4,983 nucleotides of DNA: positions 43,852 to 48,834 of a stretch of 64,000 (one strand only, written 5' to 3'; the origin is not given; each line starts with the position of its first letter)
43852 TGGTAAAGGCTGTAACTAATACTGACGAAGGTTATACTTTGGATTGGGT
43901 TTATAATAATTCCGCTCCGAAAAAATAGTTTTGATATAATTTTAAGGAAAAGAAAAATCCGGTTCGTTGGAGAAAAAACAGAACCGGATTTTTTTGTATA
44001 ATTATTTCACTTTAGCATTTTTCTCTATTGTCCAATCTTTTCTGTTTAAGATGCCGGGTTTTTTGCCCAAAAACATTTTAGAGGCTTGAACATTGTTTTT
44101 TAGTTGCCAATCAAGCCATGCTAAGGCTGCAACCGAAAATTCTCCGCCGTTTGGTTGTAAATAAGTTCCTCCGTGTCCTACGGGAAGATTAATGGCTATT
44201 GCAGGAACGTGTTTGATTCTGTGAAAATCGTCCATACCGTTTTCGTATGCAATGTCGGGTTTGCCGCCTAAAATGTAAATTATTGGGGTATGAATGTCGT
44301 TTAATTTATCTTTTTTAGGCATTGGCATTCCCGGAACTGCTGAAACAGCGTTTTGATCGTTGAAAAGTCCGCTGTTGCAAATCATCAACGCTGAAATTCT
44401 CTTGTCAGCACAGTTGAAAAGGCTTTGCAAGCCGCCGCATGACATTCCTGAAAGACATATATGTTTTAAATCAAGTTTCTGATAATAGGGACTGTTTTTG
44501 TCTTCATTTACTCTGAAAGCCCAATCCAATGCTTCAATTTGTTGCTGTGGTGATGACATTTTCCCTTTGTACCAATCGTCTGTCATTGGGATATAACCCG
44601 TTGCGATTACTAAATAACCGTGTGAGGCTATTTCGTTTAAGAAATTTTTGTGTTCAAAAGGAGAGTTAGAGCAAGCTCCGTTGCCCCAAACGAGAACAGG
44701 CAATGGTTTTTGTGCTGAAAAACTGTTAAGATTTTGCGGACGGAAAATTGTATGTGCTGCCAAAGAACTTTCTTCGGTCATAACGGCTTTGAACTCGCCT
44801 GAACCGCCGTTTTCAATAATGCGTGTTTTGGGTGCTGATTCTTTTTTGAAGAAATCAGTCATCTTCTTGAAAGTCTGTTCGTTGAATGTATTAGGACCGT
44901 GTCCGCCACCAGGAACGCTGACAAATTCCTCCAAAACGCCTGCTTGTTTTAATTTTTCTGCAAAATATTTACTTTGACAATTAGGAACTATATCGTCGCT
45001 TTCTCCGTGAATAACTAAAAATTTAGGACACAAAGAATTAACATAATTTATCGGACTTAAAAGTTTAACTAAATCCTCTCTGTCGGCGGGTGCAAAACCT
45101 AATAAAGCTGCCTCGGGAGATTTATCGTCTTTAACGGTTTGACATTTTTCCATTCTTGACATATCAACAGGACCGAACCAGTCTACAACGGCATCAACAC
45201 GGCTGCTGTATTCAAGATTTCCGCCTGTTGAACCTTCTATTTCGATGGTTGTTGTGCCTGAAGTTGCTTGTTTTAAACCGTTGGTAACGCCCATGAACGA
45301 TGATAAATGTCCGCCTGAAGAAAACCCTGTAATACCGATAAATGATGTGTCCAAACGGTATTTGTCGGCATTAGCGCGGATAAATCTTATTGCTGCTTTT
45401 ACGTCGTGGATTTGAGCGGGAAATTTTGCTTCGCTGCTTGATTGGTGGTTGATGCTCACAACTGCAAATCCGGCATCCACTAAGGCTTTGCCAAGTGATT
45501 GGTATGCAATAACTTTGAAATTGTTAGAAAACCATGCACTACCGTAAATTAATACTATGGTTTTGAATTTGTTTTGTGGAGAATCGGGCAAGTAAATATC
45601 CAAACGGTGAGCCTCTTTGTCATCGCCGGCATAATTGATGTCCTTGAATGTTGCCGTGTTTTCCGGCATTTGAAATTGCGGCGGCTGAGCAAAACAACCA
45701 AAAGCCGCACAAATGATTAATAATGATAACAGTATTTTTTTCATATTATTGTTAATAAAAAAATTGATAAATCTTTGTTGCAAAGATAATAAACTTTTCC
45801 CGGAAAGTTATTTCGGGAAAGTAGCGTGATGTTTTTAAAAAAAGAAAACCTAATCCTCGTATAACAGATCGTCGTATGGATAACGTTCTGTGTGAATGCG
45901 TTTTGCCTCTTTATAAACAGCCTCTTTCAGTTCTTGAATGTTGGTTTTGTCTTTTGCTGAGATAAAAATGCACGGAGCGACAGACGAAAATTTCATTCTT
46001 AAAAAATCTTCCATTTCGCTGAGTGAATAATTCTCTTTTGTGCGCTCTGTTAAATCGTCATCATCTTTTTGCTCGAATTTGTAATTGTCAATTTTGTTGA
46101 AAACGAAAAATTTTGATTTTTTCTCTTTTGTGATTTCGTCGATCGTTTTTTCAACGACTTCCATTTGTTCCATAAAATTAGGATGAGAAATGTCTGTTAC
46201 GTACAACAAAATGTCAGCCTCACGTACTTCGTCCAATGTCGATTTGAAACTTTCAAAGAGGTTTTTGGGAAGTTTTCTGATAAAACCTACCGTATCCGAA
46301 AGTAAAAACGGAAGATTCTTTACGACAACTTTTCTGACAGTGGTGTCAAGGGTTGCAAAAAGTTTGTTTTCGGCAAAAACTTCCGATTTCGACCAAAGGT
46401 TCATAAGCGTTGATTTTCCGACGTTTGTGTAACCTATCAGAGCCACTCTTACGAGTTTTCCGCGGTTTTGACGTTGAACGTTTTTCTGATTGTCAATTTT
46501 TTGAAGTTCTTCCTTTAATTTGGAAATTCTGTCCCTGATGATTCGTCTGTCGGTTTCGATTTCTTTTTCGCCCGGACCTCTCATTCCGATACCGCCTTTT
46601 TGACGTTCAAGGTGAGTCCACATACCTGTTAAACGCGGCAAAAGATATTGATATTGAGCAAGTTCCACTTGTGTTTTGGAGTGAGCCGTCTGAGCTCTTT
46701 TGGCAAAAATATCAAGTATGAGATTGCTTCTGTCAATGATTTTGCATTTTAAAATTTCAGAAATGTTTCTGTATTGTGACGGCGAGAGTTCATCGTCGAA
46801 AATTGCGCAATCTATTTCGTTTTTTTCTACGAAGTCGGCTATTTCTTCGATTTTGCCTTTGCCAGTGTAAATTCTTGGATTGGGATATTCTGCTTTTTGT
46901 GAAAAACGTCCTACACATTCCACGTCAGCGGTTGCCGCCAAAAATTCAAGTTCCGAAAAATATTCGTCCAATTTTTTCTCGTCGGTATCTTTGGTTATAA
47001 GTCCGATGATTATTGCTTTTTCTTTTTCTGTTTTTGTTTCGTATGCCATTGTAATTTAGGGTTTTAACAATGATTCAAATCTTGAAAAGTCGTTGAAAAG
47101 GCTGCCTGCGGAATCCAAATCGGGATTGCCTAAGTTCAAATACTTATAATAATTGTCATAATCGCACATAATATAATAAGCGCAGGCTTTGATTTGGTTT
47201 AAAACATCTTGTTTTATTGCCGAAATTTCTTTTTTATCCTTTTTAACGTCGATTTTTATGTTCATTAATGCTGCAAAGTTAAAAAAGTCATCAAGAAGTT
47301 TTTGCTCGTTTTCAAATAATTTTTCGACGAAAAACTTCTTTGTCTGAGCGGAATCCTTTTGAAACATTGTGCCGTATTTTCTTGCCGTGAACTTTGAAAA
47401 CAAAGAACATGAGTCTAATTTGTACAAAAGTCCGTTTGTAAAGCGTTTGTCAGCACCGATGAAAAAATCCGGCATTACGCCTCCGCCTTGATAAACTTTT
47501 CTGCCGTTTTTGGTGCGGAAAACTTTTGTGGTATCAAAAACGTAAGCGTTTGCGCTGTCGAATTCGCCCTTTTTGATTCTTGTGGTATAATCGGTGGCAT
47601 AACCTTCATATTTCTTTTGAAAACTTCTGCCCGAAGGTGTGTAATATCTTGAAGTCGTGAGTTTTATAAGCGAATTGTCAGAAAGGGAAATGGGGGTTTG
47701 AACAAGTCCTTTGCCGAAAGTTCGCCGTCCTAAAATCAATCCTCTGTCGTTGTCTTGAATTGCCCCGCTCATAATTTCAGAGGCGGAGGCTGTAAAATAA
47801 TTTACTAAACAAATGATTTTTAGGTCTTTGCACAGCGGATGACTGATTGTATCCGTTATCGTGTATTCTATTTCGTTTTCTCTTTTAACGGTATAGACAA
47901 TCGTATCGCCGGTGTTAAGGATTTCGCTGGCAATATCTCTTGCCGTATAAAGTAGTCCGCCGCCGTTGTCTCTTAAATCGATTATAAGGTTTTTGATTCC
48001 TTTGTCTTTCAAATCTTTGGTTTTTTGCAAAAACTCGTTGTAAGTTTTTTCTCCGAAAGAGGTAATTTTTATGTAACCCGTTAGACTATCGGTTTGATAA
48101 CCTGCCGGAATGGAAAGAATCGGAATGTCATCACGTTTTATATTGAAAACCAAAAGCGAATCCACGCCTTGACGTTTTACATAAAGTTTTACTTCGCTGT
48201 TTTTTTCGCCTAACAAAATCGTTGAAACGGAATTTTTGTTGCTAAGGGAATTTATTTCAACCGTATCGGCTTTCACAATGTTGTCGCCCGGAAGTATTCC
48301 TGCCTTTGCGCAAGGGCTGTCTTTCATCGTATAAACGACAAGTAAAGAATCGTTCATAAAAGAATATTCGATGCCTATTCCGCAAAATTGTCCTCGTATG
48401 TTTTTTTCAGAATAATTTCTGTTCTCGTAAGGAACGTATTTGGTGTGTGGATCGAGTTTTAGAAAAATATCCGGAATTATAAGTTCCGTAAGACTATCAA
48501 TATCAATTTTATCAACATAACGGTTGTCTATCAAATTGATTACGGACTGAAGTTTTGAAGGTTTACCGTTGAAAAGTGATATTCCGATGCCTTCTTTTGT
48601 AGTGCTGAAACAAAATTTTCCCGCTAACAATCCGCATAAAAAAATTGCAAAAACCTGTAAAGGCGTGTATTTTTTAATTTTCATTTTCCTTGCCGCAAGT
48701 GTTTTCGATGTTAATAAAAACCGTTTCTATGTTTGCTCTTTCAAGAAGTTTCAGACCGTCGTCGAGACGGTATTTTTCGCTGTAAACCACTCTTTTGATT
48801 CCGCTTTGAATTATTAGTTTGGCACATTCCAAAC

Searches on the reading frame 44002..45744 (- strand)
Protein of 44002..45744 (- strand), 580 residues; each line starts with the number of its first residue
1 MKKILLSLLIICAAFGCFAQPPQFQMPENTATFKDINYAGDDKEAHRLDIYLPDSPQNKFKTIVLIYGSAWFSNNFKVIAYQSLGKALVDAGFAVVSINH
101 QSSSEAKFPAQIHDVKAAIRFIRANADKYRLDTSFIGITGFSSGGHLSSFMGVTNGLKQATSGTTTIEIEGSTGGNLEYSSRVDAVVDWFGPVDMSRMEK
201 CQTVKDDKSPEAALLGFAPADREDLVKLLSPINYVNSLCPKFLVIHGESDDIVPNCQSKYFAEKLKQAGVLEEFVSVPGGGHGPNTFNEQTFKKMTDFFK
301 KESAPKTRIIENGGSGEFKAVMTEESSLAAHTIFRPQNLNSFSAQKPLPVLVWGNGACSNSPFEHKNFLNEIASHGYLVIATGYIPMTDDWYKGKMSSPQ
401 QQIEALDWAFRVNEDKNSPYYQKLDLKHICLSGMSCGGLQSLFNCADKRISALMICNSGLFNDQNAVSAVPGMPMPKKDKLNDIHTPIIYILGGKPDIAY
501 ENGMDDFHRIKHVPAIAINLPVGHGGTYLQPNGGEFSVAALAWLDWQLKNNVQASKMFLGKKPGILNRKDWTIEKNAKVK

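Call 63: search_protein_families(library=pfam, proteins=[window:44002-45744:-], max_evalue=0.001)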
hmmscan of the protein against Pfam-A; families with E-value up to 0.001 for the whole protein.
window:44002-45744:- (580 aa): 9 families
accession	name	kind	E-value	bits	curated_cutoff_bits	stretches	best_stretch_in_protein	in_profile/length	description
PF20434.5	BD-FAE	-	5.7e-75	252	26.8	1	48-265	1-215/215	BD-FAE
PF07859.19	Abhydrolase_3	-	6.9e-17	62.3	25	1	64-283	2-207/210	alpha/beta hydrolase fold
PF00326.27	Peptidase_S9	-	6e-12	45.9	22.6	1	218-302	121-209/213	Prolyl oligopeptidase family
PF12740.14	PETase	-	7.8e-11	42.3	28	1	370-446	75-144/263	PET hydrolase-like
PF01738.24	DLH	-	5.7e-07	29.8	21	0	229-283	133-187/217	Dienelactone hydrolase family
PF03959.19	FSH1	-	1e-05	25.8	21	0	236-285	157-203/211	Serine hydrolase (FSH1)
PF00561.26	Abhydrolase_1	-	4.3e-05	23.7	25.8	0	234-283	200-239/245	alpha/beta hydrolase fold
PF02230.22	Abhydrolase_2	-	0.00013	22.3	23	0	243-300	160-214/217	Phospholipase/Carboxylesterase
PF10142.15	PhoPQ_related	-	0.00032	20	20.3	0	223-306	245-328/367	PhoPQ-activated pathogenicity-related protein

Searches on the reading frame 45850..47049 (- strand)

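Call 63: search_protein_families(library=pfam, proteins=[window:45850-47049:-], max_evalue=0.001)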
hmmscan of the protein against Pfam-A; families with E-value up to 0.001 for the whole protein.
window:45850-47049:- (399 aa): 7 families
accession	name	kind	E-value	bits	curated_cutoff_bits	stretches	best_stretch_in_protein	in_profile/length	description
PF16360.10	GTP-bdg_M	-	2.6e-33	114.8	29.5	1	118-196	1-79/79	GTP-binding GTPase Middle Region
PF13167.11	GTP-bdg_N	-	1e-32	113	25.4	1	29-116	2-89/89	GTP-binding GTPase N-terminal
PF01926.29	MMR_HSR1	-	2.2e-20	73.3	21.9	1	201-319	1-113/113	50S ribosome-binding GTPase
PF04670.18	Gtr1_RagA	-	2.7e-06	27.4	22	1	202-339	2-139/232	Gtr1/RagA G protein conserved region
PF00009.33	GTP_EFTU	-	1.2e-05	25.4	26.5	1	275-381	90-185/188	Elongation factor Tu GTP binding domain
PF00071.28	Ras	-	1.8e-05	24.8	21.6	1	202-382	2-160/162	Ras family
PF00025.27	Arf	-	0.00019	21.4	22.3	1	196-326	11-131/174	ADP-ribosylation factor family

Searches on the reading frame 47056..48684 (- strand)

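Call 63: search_protein_families(library=pfam, proteins=[window:47056-48684:-], max_evalue=0.001)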
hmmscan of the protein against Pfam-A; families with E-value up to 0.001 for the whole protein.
window:47056-48684:- (542 aa): 3 families
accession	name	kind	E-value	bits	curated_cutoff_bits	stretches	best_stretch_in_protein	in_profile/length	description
PF03572.23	Peptidase_S41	-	1.4e-48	165.1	24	1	202-366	2-163/165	Peptidase family S41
PF13180.12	PDZ_2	-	1.6e-09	38.3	27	1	102-176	2-74/80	PDZ domain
PF17820.7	PDZ_6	-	0.00018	21.6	27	1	119-171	5-54/54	PDZ domain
